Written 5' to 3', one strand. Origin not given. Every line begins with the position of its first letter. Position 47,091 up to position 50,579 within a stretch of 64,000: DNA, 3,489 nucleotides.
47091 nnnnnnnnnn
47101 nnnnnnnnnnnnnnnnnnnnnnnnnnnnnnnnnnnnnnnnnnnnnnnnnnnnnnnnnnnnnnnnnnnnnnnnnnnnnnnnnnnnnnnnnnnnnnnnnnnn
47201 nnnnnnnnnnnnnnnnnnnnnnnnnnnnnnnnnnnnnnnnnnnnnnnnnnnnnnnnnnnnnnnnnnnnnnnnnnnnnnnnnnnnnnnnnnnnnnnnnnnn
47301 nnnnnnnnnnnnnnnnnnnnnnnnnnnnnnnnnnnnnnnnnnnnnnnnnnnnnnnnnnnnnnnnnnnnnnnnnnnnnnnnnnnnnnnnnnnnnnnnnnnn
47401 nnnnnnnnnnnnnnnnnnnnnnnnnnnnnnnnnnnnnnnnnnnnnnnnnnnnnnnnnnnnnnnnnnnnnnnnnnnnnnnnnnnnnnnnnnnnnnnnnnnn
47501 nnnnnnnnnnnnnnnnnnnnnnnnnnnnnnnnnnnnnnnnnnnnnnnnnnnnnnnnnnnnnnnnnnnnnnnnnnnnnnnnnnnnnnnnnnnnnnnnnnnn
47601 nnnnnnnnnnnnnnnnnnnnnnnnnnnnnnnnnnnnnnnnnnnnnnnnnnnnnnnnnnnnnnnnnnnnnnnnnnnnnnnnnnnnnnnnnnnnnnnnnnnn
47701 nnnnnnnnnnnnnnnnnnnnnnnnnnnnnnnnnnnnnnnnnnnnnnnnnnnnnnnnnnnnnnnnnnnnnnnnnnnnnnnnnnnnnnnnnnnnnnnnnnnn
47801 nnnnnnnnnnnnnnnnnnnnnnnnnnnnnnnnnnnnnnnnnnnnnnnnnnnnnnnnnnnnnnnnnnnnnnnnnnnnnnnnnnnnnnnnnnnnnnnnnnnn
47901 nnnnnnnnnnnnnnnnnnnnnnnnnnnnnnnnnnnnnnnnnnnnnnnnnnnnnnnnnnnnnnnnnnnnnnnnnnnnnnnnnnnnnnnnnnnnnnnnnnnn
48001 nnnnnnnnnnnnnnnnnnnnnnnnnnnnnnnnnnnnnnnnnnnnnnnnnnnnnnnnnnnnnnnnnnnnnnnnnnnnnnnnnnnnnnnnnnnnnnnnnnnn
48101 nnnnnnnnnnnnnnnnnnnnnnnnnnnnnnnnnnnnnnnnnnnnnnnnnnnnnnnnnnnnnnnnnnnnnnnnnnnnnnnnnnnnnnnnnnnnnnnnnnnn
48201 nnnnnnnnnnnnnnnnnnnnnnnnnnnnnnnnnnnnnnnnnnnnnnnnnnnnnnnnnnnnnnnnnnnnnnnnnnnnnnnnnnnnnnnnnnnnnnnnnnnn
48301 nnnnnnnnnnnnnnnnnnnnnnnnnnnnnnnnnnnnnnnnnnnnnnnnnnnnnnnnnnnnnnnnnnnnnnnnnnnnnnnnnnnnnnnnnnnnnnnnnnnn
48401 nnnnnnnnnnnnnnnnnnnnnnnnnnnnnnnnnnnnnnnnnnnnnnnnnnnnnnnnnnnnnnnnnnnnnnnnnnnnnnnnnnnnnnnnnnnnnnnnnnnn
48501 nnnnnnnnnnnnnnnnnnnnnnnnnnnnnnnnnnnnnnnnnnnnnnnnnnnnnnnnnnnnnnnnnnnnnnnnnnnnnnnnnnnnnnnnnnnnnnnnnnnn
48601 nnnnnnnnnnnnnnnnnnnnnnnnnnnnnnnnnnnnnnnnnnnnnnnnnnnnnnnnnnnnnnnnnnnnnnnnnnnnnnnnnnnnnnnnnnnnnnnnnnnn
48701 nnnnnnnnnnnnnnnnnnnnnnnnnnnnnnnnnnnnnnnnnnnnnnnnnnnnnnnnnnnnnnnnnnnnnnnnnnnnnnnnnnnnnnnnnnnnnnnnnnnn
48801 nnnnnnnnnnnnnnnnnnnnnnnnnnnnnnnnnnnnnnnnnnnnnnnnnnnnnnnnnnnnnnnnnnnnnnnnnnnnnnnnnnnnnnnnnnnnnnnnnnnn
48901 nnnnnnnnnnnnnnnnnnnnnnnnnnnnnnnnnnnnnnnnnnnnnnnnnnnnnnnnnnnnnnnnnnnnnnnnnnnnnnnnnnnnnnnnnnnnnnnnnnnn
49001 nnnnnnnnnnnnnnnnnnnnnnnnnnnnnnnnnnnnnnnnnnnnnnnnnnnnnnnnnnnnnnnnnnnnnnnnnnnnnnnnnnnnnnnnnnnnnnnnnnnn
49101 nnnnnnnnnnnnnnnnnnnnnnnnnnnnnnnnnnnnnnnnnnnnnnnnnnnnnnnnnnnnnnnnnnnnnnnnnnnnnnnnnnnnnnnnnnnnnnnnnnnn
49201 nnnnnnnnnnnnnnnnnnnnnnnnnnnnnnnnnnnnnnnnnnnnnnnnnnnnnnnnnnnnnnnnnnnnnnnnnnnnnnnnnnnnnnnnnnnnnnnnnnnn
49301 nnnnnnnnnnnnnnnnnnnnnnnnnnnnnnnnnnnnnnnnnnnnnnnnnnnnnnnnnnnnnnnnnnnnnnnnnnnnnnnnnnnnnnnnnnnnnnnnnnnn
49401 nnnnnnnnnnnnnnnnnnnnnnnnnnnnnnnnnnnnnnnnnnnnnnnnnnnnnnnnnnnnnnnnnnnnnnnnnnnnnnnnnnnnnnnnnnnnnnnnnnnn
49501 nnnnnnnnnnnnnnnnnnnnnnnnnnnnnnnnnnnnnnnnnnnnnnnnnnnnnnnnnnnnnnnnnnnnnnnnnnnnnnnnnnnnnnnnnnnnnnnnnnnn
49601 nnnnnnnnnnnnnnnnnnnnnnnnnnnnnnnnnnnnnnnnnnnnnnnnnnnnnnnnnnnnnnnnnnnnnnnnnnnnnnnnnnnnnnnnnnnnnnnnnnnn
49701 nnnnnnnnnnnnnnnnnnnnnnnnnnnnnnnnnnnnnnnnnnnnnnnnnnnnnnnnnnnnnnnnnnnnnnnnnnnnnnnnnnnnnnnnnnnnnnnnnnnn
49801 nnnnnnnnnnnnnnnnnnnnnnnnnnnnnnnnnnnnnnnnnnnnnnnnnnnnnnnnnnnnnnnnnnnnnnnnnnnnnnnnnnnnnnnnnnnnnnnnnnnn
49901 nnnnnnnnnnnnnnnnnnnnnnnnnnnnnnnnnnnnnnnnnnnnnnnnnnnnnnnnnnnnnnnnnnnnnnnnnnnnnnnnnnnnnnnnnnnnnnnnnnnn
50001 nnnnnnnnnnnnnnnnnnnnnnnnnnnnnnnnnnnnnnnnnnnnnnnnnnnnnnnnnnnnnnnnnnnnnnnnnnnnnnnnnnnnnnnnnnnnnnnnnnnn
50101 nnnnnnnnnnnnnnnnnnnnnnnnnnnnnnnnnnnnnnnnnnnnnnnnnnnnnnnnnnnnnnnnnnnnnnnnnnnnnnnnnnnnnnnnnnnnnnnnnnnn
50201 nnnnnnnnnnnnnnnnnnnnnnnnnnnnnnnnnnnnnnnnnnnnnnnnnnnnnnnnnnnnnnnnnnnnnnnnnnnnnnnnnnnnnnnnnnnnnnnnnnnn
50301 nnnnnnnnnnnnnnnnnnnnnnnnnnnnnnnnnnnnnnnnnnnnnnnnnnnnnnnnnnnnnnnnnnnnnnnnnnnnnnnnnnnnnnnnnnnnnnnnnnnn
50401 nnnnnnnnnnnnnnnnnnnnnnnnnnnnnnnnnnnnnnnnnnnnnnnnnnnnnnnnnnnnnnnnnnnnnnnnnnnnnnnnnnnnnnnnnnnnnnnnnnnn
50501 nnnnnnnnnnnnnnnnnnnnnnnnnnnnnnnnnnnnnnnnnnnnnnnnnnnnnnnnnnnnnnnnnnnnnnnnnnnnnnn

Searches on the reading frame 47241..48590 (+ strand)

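Call 34: search_protein_families(library=pfam, proteins=[window:47241-48590:+], max_evalue=0.0001)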
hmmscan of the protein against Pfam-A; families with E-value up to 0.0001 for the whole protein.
window:47241-48590:+ (449 aa): 2 families
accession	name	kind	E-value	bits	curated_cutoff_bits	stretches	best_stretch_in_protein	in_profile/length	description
PF01547.30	SBP_bac_1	-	1.4e-17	65.1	26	1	73-348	6-294/307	Bacterial extracellular solute-binding protein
PF13416.11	SBP_bac_8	-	8.8e-14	52.4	27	1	79-386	3-274/279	Bacterial extracellular solute-binding protein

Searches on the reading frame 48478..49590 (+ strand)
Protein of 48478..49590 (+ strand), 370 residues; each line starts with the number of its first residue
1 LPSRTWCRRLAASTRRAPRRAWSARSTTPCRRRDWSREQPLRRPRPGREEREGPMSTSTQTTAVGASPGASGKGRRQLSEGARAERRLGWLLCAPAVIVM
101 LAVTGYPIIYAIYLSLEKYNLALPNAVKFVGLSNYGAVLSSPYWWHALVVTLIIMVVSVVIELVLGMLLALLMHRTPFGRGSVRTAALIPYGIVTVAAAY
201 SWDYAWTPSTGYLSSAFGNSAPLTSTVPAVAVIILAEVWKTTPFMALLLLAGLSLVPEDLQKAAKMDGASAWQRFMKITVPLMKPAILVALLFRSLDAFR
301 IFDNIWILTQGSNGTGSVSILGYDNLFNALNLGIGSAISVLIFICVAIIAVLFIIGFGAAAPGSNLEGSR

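Call 34: search_protein_families(library=pfam, proteins=[window:48478-49590:+], max_evalue=0.0001)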
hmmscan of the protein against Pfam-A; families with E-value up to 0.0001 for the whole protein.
window:48478-49590:+ (370 aa): 1 family
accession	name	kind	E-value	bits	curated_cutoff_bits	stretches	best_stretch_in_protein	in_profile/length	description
PF00528.27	BPD_transp_1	-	2.1e-10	41.1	26.4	1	149-353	19-168/184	Binding-protein-dependent transport system inner membrane component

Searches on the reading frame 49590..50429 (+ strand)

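Call 34: search_protein_families(library=pfam, proteins=[window:49590-50429:+], max_evalue=0.0001)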
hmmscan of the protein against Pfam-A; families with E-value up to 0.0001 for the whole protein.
window:49590-50429:+ (279 aa): 1 family
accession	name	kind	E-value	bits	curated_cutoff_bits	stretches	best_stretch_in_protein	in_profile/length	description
PF00528.27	BPD_transp_1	-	5.7e-17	62.5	26.4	1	86-271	2-181/184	Binding-protein-dependent transport system inner membrane component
